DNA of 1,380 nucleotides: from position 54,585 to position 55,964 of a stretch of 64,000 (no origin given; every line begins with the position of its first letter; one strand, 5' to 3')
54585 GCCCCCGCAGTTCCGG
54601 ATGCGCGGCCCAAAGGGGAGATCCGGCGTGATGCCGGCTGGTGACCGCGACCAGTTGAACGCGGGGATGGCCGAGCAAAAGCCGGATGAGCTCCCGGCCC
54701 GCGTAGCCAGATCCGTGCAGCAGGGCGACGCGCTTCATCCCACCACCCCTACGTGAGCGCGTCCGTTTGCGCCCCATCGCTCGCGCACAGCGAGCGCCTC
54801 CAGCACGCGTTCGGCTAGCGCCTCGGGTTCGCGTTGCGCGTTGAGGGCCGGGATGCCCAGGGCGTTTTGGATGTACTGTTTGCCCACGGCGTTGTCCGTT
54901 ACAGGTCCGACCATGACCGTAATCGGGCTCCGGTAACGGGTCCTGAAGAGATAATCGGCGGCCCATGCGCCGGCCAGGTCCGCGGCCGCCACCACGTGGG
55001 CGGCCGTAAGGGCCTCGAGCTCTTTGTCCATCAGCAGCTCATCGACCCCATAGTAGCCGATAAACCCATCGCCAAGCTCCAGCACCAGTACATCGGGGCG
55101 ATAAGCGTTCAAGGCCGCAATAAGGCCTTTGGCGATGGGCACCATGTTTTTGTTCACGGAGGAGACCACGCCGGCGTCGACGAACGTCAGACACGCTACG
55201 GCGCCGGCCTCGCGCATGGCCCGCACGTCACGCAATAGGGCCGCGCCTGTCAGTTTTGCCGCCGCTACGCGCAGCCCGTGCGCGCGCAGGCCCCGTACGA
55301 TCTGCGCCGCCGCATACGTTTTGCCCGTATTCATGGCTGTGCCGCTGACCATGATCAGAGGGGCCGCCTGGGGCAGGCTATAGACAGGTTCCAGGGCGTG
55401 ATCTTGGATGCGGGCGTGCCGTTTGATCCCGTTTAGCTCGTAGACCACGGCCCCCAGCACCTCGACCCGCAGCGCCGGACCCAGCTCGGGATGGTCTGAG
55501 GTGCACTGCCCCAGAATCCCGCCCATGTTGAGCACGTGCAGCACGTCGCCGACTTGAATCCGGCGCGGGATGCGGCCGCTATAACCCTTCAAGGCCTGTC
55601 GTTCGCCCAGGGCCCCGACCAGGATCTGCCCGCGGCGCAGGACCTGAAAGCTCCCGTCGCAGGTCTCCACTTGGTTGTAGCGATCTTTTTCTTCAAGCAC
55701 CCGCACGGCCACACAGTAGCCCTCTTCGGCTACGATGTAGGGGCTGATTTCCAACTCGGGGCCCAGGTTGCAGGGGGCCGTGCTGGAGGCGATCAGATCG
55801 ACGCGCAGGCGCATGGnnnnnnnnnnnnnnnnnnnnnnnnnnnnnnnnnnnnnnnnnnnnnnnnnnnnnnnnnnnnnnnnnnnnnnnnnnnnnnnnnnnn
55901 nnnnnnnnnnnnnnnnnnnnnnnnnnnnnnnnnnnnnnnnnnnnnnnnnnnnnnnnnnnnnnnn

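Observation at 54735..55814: Unrecognised P-loop (dethiobiotin-synthetase/SIMIBI-like) gene translationally embedded between argG and argC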

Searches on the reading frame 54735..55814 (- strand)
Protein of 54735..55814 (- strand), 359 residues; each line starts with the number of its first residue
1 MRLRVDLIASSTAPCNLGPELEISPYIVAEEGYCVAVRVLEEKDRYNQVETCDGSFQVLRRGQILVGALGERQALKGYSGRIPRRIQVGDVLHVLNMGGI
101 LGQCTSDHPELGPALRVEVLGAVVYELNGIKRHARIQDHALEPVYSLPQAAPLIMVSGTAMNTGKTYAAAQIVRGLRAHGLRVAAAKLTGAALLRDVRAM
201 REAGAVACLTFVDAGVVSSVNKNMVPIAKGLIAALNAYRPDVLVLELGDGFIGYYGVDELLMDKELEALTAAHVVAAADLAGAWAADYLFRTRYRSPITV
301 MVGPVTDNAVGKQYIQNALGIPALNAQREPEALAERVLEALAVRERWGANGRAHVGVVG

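Call 3: search_protein_families(library=pfam, proteins=[window:54735-55814:-], max_evalue=0.01)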
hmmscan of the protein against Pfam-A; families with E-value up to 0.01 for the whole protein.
window:54735-55814:- (359 aa): 1 family
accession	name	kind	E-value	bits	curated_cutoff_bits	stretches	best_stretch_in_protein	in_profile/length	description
PF07755.17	DUF1611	-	0.00064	19.6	25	1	150-187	11-48/201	Domain of unknown function (DUF1611_C) P-loop domain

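Call 4: search_protein_families(library=ncbifam, proteins=[window:54735-55814:-], max_evalue=0.01)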
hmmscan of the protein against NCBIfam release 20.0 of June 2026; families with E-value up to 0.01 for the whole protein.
window:54735-55814:- (359 aa): 1 family
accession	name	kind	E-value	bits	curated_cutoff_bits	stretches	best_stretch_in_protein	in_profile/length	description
TIGR00176.1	mobB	equivalog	0.0076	16.3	76.2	0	160-190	7-37/155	molybdopterin-guanine dinucleotide biosynthesis protein B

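Call 5: find_homologous_proteins(query=window:54735-55814:-, max_evalue=0.001)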
Query window:54735-55814:- (359 aa): 1831 proteins with E <= 0.001 among 8000 candidates; the best 120 are listed.
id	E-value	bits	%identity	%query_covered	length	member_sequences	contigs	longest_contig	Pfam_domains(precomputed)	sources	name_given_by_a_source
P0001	1.3e-229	779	100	100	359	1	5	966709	-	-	-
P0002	2.0e-187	641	81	100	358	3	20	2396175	-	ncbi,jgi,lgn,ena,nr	jgi:hypothetical protein|nr:MAG: hypothetical protein KatS3mg041_1475 [Bacteroidota bacterium]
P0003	1.8e-162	559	74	93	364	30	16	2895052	-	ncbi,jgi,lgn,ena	jgi:hypothetical protein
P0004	2.3e-158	545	71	95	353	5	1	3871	-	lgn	-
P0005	1.7e-156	539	70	95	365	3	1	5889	-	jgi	-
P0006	1.3e-154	533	71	95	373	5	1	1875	-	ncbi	-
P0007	1.3e-154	533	70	92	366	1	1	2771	-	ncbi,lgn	ncbi:MAG TPA: hypothetical protein VF190_07655 [Rhodothermales bacterium]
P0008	1.5e-154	533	71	95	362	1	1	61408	-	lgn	-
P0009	2.2e-154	532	71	95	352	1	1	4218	-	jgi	jgi:hypothetical protein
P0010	4.6e-154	531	71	94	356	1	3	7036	-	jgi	jgi:hypothetical protein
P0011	2.5e-153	529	70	94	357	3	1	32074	-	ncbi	ncbi:MAG: hypothetical protein RhofKO_36680 [Rhodothermales bacterium]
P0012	1.4e-152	526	68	94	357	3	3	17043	-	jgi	jgi:hypothetical protein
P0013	1.7e-152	526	69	94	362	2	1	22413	-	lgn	-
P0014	2.3e-152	525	71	95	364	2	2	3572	-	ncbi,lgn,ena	-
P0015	4.7e-152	524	71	95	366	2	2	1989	-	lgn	-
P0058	1.1e-144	500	69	95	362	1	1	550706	PF07755.18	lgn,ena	-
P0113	2.0e-136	473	63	98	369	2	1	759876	-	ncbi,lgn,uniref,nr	ncbi:hypothetical protein CRI94_05140 [Longibacter salinarum]|uniref:DUF1611 domain-containing prote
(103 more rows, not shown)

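Call 6: search_solved_structures(query=window:54735-55814:-, max_evalue=1, show_alignments=2)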
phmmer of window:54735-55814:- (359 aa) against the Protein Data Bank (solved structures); distinct sequences matched with E-value up to 1: 0.

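Call 10: find_related_loci(query=window:54735-55814:-, collection=genome_contigs, flank=8000)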
Query window:54735-55814:- (359 aa) in genome_contigs; peptide patterns used: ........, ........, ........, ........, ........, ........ (x = any residue, [..] = any of these).
71 stretches matched a pattern; 22 encode a relative of the query (tblastn E <= 1e-3); 22 distinct loci.
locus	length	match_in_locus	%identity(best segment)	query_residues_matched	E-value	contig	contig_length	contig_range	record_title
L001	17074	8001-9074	81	1-359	0e+0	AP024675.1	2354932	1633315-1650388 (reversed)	MAG: Bacteroidetes bacterium KatS3mg041 DNA, complete genome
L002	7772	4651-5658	71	6-341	1e-160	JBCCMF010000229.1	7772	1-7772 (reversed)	MAG: Bacteroidota bacterium isolate P01_C01_bin.45 k141_644906_length_7772_cov_16.0026, whole genome shotgun sequence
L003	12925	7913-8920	70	6-341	1e-157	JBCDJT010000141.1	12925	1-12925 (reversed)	MAG: Bacteroidota bacterium isolate P01_H01_bin.41 k141_170735_length_12925_cov_26.5181, whole genome shotgun sequence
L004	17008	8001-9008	69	6-341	4e-157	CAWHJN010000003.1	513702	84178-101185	MAG: Rhodothermales bacterium isolate MFD01721.bin.1.94 genome assembly, contig: contig_370, whole genome shotgun sequen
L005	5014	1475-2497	68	3-343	7e-157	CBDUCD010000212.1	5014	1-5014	MAG TPA_asm: uncultured Rhodothermales bacterium isolate ERR2431955_metabat2_95 genome assembly, contig: ERZ23878311.162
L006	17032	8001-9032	66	3-346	8e-154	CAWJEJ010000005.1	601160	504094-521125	MAG: Rhodothermales bacterium isolate MFD03250.bin.1.183 genome assembly, contig: contig_6383, whole genome shotgun sequ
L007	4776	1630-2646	68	3-341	7e-156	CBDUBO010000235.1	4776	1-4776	MAG TPA_asm: uncultured Rhodothermales bacterium isolate ERR2431955_binner23_Refined_32 genome assembly, contig: ERZ2387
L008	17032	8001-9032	67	3-346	2e-152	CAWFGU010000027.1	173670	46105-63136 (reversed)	MAG: Rhodothermales bacterium isolate MFD03250.bin.2.54 genome assembly, contig: contig_8821, whole genome shotgun seque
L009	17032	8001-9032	66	3-346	2e-152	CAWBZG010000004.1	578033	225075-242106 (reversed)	MAG: Rhodothermales bacterium isolate MFD03250.bin.1.109 genome assembly, contig: contig_19318, whole genome shotgun seq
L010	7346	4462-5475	65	2-339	2e-149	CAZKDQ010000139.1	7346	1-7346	MAG TPA_asm: uncultured Rhodothermales bacterium isolate SRP220891_co3_377 genome assembly, contig: NODE_18325_length_73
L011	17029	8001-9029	66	3-347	4e-148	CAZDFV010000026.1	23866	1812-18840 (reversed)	MAG TPA_asm: uncultured Rhodothermales bacterium isolate SRP063590_co1_117 genome assembly, contig: NODE_1960_length_238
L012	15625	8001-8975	67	8-334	4e-140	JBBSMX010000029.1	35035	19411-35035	MAG: Rhodothermales bacterium isolate LS5_sbin.43 LS5_sbin.43_K_299919_L_35035_cov_31.3331, whole genome shotgun sequenc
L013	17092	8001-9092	62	3-359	3e-139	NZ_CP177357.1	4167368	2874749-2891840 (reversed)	Rubrivirga sp. IMCC45206 chromosome, complete genome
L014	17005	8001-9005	65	3-339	9e-139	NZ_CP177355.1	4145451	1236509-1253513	Rubrivirga sp. IMCC43871 chromosome, complete genome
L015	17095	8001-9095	61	3-350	3e-137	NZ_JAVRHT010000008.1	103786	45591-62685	Rubrivirga litoralis strain F394 8, whole genome shotgun sequence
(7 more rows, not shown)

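Call 21: search_protein_representatives(protein=window:54735-55814:-)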
Query: 359 residues. Proteins with E-value up to 0.001 (for the whole library): 1241; up to 1e-10: 737; up to 1e-30: 118. The best 150 are listed.
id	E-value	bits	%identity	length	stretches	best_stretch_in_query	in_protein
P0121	4.4e-134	463.6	65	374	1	3-342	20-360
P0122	9.3e-106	370.4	65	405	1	4-278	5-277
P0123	8.6e-85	301.5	47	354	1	2-347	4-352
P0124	1.2e-77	278.0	45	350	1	2-335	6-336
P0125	2.1e-75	270.6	46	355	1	1-339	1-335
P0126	1.0e-74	268.4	41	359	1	2-342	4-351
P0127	1.9e-71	257.6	42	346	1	1-335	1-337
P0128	2.4e-70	254.0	43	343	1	3-344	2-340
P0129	1.4e-69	251.4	40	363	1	1-342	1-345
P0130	1.6e-68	248.0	47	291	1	67-343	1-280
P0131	4.6e-67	243.2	40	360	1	4-344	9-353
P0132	3.0e-66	240.5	43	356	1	2-339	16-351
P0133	5.1e-66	239.8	39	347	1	4-339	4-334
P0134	5.7e-66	239.6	43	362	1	9-341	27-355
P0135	2.5e-65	237.5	41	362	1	3-354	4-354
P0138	2.1e-61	224.6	40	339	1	1-342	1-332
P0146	3.1e-56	207.6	35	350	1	1-332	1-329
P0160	2.4e-52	194.8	34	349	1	30-341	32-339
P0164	7.6e-49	183.3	36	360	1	1-325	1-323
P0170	1.8e-45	172.3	35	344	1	6-329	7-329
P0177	3.5e-44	168.0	34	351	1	2-324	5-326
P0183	1.2e-40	156.3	34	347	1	23-325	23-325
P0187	9.2e-40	153.4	31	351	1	17-327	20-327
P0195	2.4e-38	148.8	33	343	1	28-331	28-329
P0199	8.7e-38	147.0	36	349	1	21-338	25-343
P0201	2.3e-37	145.6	31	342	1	2-321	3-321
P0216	7.3e-35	137.3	28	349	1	2-323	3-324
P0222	7.1e-34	134.1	31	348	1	20-325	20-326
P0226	1.7e-32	129.5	30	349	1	20-310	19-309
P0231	5.1e-32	128.0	30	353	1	15-310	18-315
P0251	6.9e-28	114.4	30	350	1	32-331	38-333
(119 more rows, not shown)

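Call 22: search_protein_families(library=pfam, proteins=[P0123, P0126, P0133, P0146, P0160, P0187, P0201, P0216, P0226, P0251], max_evalue=0.01)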
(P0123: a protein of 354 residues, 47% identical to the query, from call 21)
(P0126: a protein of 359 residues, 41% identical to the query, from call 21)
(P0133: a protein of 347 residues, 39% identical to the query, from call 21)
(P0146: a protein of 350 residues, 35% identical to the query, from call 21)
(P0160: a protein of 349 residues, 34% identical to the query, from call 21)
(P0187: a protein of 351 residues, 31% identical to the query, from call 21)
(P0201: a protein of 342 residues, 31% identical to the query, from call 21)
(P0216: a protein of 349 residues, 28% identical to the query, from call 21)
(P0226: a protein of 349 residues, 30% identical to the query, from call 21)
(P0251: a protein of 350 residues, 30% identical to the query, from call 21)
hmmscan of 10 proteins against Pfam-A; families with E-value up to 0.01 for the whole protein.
P0123 (354 aa): 0 families

P0126 (359 aa): 0 families

P0133 (347 aa): 0 families

P0146 (350 aa): 2 families
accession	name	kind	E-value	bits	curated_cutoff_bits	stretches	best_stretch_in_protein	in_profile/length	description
PF03205.20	MobB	-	0.0027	18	26.6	1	151-244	1-97/133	Molybdopterin guanine dinucleotide synthesis protein B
PF07755.17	DUF1611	-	0.0047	16.8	25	1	147-188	11-52/201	Domain of unknown function (DUF1611_C) P-loop domain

P0160 (349 aa): 0 families

P0187 (351 aa): 2 families
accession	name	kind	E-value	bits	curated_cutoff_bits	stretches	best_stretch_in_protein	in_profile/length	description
PF01656.29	CbiA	-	9.1e-05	22.9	25.4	1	154-329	2-54/125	CobQ/CobB/MinD/ParA nucleotide binding domain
PF03205.20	MobB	-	0.00011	22.6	26.6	1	154-219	3-72/133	Molybdopterin guanine dinucleotide synthesis protein B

P0201 (342 aa): 0 families

P0216 (349 aa): 1 family
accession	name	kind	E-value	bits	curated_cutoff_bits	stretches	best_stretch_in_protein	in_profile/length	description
PF01656.29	CbiA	-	0.00049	20.5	25.4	0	155-280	4-54/125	CobQ/CobB/MinD/ParA nucleotide binding domain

P0226 (349 aa): 0 families

P0251 (350 aa): 2 families
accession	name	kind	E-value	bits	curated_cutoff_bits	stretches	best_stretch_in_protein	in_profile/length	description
PF01656.29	CbiA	-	0.00022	21.6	25.4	1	158-192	1-35/125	CobQ/CobB/MinD/ParA nucleotide binding domain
PF07755.17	DUF1611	-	0.0099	15.7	25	0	156-187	13-44/201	Domain of unknown function (DUF1611_C) P-loop domain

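Call 26: predict_structure(alignment_id=A1)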
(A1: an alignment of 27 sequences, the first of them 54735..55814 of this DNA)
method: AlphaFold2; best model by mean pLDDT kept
length: 359 residues; sequences in the alignment: 27
mean_pLDDT: 92.2   pTM: 0.89
mean pLDDT of the five models: 92.2, 91.6, 91.4, 91.1, 89.6
residues with pLDDT >= 90: 296; 70-90: 44; 50-70: 8; < 50: 11
segments of 3 or more residues with pLDDT < 50: 349-359
pLDDT, mean of each block of 10 residues (from residue 1): 96 94 95 97 92 94 98 83 96 96 90 95 91 94 96 96 93 98 96 92 97 92 93 98 93 80 96 97 95 95 96 96 97 98 68 42
secondary structure, 60 per line:
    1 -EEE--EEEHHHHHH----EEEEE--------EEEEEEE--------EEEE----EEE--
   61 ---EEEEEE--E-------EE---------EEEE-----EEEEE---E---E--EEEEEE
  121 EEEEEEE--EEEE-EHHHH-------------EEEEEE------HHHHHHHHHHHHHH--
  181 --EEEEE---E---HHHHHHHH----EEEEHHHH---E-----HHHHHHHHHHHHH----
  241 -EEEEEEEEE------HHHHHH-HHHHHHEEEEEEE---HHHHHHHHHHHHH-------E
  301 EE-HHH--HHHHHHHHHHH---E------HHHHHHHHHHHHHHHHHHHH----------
elements in order: E2-4 E7-9 H10-15 E20-24 E33-39 E48-51 E56-58 E64-69 E91-94 E100-104 E115-127 E130-133 H136-139 E153-158 H165-178 E183-187 H195-202 E207-210 H211-214 H224-236 E242-250 H257-262 H264-269 E270-276 H280-292 E300-302 H309-319 H330-349

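Call 29: fold_search(model_id=the predicted structure, library=pdb)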
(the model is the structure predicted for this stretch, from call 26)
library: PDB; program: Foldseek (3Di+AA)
matches with E <= 10: 1566; with E <= 0.001: 147
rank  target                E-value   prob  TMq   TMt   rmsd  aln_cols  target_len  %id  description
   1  3of5_B                3.4e-06  1.00  0.38  0.58   5.4       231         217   12  Crystal Structure of a Dethiobiotin Synthetase from Francisella tularensis subsp. tularensis SCHU S4 (released 2011-02-02)
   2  7o9g                  4.1e-06  1.00  0.37  0.44  11.4       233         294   19  Escherichia coli Ffh in complex with ppGpp (released 2022-02-02)
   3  5gaf_i                6.2e-06  1.00  0.37  0.34   9.5       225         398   17  RNC in complex with SRP (released 2016-02-03)
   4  7o9f_B                6.6e-06  1.00  0.38  0.44  10.8       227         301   15  Bacillus subtilis Ffh in complex with ppGpp (released 2022-02-02)
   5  2og2                  7.1e-06  1.00  0.37  0.43  10.6       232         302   15  Crystal structure of chloroplast FtsY from Arabidopsis thaliana (released 2007-12-11)
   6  2xxa_B                1.1e-05  1.00  0.37  0.46  11.5       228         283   16  The Crystal Structure of the Signal Recognition Particle (SRP) in Complex with its Receptor(SR) (released 2011-03-02)
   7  4c7o_C                1.5e-05  1.00  0.36  0.43  11.7       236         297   17  The structural basis of FtsY recruitment and GTPase activation by SRP RNA (released 2013-11-20)
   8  7o9i                  1.8e-05  1.00  0.38  0.47  10.5       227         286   17  Escherichia coli Ffh in complex with pppGpp (released 2022-02-02)
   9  6fqd_A                1.9e-05  1.00  0.38  0.49  11.0       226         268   16  Escherichia Coli Signal Recognition Particle Receptor FtsY NGdN1 (released 2018-05-09)
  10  5l3s_C                1.9e-05  1.00  0.35  0.45  11.6       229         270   17  Structure of the GTPase heterodimer of crenarchaeal SRP54 and FtsY (released 2016-06-08)
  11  4a0g_D                2.0e-05  1.00  0.41  0.22   6.9       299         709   14  Structure of bifunctional DAPA aminotransferase-DTB synthetase from Arabidopsis thaliana in its apo form. (released 2012-06-13)
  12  6cvd_A                2.0e-05  1.00  0.37  0.44  11.5       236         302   17  High resolution crystal structure of FtsY-NG domain of E. coli bound to fragment 1 (released 2018-08-22)
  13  3b9q                  2.1e-05  1.00  0.38  0.45  10.7       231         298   14  The crystal structure of cpFtsY from Arabidopsis thaliana (released 2007-12-25)
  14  1vma_A                2.1e-05  1.00  0.35  0.41  10.8       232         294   17  Crystal structure of Cell division protein ftsY (TM0570) from Thermotoga maritima at 1.60 A resolution (released 2004-09-28)
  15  3of5_A                2.4e-05  1.00  0.38  0.58   4.8       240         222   11  Crystal Structure of a Dethiobiotin Synthetase from Francisella tularensis subsp. tularensis SCHU S4 (released 2011-02-02)
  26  2hf8_B                4.1e-05  1.00  0.34  0.54   5.4       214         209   11  Crystal structure of HypB from Methanocaldococcus jannaschii in the triphosphate form, in complex with zinc (released 2006-07-04)
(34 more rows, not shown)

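Call 31: search_solved_structures(query=A2, max_evalue=10, show_alignments=3)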
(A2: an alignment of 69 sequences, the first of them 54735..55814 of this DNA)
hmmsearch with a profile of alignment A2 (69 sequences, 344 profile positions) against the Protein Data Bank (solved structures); distinct sequences matched with E-value up to 10: 49.
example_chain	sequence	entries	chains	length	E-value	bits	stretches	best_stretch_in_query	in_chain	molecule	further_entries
1rj9_A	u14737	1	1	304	4.8e-05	25.6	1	107-181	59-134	Signal Recognition Protein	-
2j7p_D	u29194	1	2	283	7.8e-05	24.9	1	107-181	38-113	CELL DIVISION PROTEIN FTSY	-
2cnw_D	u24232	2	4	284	7.9e-05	24.9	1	107-181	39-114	CELL DIVISION PROTEIN FTSY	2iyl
1okk_D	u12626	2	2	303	9.7e-05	24.6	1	107-181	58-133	CELL DIVISION PROTEIN FTSY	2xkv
2q9a_A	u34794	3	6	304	9.8e-05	24.6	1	107-181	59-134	Cell division protein ftsY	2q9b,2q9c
3fgn_A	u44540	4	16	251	0.00018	23.8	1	145-193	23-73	Dethiobiotin synthetase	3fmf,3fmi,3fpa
6cve_A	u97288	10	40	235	0.00075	21.7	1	149-193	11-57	ATP-dependent dethiobiotin synthetase BioD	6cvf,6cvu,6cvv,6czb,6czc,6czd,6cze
6nka_A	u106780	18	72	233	0.00092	21.4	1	149-193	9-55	ATP-dependent dethiobiotin synthetase BioD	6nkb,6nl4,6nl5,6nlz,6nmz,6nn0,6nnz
5l3r_A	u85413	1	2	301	0.00098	21.3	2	143-180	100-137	Signal recognition particle 54 kDa protein, chloroplastic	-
4wop_A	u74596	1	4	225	0.0024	20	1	149-193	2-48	ATP-dependent dethiobiotin synthetase BioD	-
1dts_A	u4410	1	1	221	0.0044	19.2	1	152-185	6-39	DETHIOBIOTIN SYNTHETASE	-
1a82_A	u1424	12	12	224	0.0045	19.1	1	152-185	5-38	DETHIOBIOTIN SYNTHETASE | PROTEIN (DETHIOBIOTIN SYNTHETASE) | DETHIOBIOTIN SYNTHASE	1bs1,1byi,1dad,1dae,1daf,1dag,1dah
4oyh_A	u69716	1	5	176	0.0058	18.8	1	146-202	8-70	Molybdopterin-guanine dinucleotide biosynthesis protein B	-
4nkr_A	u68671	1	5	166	0.015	17.4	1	149-203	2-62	Molybdopterin-guanine dinucleotide biosynthesis protein B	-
3of5_A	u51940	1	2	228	0.016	17.4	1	152-184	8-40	Dethiobiotin synthetase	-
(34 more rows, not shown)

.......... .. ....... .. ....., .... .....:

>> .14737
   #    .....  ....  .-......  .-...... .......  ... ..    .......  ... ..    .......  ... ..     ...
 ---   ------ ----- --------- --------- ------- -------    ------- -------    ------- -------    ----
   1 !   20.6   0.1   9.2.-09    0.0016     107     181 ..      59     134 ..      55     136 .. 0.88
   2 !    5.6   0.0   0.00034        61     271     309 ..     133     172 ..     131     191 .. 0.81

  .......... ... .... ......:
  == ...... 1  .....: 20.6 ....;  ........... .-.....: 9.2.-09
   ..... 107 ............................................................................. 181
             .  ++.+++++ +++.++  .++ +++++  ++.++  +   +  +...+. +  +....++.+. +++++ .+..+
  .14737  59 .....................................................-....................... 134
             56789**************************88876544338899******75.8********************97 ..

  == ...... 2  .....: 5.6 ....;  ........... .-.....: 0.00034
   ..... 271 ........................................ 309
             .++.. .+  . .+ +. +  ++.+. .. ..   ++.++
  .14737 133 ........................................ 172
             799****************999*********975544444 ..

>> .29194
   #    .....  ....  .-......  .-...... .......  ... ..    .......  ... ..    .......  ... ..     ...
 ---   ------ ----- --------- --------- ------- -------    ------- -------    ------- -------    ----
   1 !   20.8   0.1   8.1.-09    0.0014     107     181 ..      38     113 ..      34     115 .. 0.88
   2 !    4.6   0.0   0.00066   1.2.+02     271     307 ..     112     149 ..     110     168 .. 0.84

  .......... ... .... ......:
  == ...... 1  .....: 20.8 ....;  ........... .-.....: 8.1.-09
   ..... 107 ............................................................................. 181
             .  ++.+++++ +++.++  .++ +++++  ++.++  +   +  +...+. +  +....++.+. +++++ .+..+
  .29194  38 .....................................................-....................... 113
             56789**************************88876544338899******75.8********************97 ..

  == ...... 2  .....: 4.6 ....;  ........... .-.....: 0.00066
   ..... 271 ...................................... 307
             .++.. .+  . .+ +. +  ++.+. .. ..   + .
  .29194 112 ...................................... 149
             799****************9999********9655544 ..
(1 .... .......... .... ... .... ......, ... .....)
